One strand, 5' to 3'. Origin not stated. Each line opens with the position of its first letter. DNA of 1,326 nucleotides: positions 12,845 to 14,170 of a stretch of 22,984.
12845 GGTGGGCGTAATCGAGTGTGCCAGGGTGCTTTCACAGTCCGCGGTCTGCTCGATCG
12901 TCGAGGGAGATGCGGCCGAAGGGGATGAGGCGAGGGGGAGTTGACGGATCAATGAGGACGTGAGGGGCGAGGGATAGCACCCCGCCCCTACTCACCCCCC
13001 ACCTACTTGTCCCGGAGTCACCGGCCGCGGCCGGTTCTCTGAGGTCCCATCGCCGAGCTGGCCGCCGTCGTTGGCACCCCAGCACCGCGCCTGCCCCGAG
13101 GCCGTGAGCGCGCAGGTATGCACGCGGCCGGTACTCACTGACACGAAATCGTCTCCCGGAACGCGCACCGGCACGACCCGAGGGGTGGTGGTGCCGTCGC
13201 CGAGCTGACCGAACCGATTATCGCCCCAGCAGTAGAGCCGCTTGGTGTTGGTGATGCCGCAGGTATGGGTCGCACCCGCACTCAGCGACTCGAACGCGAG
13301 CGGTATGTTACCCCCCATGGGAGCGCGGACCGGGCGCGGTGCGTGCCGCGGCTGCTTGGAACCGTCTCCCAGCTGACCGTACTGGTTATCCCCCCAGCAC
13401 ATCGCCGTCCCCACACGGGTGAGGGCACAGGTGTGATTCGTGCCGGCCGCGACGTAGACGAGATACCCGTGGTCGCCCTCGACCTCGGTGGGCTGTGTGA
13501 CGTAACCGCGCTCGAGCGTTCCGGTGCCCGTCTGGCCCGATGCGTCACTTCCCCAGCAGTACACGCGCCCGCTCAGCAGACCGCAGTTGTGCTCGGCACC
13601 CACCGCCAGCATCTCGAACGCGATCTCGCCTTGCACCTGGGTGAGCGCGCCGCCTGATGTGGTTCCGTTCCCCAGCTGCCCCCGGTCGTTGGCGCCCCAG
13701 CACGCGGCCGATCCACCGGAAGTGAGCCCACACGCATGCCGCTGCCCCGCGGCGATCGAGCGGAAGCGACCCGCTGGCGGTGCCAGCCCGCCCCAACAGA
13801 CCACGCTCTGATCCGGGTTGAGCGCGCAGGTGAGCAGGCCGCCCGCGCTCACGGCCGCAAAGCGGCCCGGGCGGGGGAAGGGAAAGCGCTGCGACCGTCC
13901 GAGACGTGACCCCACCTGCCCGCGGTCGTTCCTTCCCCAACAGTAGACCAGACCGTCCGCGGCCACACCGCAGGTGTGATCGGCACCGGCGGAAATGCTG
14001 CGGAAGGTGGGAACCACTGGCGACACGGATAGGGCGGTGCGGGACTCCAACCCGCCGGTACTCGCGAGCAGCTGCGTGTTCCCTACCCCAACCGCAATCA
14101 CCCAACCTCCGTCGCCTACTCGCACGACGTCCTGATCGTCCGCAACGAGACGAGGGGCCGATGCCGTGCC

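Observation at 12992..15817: Ser/Thr kinase with an unusual architecture: zinc ribbon, kinase, TM, two Big_2 domains and a seven-bladed RCC1 propeller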

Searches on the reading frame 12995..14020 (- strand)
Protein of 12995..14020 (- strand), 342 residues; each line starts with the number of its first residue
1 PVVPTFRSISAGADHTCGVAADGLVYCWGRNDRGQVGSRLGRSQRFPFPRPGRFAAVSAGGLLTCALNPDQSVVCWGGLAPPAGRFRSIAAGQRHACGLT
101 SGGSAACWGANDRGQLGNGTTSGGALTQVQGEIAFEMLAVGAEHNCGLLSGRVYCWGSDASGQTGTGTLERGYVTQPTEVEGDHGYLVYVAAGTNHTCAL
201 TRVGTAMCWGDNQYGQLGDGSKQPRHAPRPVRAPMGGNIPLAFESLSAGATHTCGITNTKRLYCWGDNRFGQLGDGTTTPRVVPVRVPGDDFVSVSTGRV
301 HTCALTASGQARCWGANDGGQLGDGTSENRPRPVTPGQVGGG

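Call 26: search_solved_structures(query=window:12995-14020:-, max_evalue=0.001, show_alignments=2)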
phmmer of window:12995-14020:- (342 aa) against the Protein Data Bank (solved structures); distinct sequences matched with E-value up to 0.001: 39.
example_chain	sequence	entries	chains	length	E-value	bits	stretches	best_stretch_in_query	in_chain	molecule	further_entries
4dnu_A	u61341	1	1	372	1.5e-50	175.5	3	188-333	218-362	AT5g63860/MGI19_6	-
6xzm_A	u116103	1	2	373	4.4e-48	167.3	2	77-289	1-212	Ultraviolet-B receptor UVR8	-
4dnw_A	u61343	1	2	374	5e-48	167.2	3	178-329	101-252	AT5g63860/MGI19_6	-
4nc4_A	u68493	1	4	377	1.2e-47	165.9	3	188-329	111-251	Ultraviolet-B receptor UVR8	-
6xzn_A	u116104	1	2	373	1.3e-47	165.8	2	77-289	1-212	Ultraviolet-B receptor UVR8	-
7vgg_B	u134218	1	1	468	1.6e-47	165.5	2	81-330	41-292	Ultraviolet-B receptor UVR8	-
4dnv_A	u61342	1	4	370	1.7e-47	165.4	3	188-333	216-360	AT5g63860/MGI19_6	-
4naa_A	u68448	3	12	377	2.8e-47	164.7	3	188-329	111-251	Ultraviolet-B receptor UVR8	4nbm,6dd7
4d9s_A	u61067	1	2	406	3.6e-47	164.3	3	188-333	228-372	UVB-resistance protein UVR8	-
6xzl_A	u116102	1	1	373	4.8e-47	163.9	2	77-289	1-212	Ultraviolet-B receptor UVR8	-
8gqe_B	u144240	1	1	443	1.7e-45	158.9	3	188-333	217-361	Ultraviolet-B receptor UVR8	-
3kci_A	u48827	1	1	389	4.8e-43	150.8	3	102-333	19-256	Probable E3 ubiquitin-protein ligase HERC2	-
4o2w_A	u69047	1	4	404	4.2e-39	137.8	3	190-333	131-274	E3 ubiquitin-protein ligase HERC1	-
7q40_A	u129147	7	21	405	1.5e-34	122.8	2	89-332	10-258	E3 ubiquitin-protein ligase HERC2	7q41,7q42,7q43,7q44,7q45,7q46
4qam_A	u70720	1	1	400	1.8e-26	96.2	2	139-323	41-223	X-linked retinitis pigmentosa GTPase regulator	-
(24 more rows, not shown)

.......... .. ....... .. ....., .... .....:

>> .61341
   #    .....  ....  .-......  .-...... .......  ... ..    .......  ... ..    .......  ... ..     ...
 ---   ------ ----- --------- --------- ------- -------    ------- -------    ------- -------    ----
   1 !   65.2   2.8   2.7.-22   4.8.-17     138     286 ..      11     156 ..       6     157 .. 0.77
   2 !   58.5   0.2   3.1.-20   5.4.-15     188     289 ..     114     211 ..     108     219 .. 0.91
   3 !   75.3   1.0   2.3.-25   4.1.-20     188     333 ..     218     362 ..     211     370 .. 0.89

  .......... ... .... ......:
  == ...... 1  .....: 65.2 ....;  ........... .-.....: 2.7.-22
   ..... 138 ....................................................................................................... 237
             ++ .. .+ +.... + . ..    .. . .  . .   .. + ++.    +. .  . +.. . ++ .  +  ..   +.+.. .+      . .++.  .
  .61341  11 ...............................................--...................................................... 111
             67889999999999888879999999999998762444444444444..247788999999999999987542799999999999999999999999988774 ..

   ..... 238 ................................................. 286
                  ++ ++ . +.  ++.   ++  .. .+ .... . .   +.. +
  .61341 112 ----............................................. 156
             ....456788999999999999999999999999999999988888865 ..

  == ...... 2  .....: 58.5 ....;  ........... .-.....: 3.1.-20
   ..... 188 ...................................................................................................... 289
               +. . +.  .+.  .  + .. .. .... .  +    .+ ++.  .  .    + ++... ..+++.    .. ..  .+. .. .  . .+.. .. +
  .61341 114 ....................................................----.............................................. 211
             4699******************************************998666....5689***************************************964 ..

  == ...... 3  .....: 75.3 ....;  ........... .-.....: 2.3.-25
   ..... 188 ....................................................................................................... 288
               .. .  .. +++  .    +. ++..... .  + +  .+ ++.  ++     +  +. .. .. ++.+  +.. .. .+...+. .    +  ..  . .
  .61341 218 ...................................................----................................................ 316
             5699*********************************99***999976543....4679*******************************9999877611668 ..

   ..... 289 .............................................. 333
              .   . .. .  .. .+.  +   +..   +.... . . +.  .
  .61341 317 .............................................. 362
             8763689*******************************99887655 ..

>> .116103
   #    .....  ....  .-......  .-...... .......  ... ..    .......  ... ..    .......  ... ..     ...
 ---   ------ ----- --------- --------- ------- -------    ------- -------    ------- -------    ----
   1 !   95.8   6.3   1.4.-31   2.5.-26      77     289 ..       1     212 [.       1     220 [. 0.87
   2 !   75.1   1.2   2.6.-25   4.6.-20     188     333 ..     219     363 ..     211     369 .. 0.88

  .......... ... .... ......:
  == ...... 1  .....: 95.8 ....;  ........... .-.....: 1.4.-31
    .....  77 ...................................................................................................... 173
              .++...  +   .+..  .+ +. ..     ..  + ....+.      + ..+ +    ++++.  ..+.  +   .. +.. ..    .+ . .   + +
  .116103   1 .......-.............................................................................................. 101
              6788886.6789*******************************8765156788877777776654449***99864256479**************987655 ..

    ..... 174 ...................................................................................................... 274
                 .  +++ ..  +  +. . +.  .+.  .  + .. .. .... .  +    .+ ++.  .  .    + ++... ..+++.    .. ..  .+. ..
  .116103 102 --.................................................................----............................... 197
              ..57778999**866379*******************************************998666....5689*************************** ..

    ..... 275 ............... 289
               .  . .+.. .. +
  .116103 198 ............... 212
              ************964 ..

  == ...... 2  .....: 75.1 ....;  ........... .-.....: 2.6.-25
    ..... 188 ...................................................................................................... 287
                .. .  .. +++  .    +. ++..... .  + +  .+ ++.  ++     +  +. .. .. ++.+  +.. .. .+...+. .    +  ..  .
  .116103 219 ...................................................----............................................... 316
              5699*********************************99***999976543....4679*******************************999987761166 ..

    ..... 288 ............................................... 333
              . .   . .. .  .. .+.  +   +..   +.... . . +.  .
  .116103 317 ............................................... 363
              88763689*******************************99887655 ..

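Call 54: search_protein_representatives(protein=window:12995-14020:-)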
Query: 342 residues. Proteins with E-value up to 0.001 (for the whole library): 188765; up to 1e-10: 130931; up to 1e-30: 58920. The best 150 are listed.
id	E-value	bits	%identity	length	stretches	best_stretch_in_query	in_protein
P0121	0.0e+00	1621.9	39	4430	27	89-327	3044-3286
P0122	0.0e+00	1443.6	38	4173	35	190-337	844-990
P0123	0.0e+00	1375.0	38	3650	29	149-337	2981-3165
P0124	0.0e+00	1353.6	36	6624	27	46-289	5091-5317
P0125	0.0e+00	1310.5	36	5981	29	90-323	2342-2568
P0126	0.0e+00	1302.6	37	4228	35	190-337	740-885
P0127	0.0e+00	1183.1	34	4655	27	88-340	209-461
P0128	0.0e+00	1182.5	41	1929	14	78-334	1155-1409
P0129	0.0e+00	1112.6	47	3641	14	132-337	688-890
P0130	0.0e+00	1106.9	39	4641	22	114-334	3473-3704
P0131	0.0e+00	1084.4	36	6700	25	85-335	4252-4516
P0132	0.0e+00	1076.4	39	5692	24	87-340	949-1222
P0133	0.0e+00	1069.1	38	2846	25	144-337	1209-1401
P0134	0.0e+00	1059.1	35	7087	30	88-326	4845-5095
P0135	0.0e+00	1049.8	39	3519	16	84-331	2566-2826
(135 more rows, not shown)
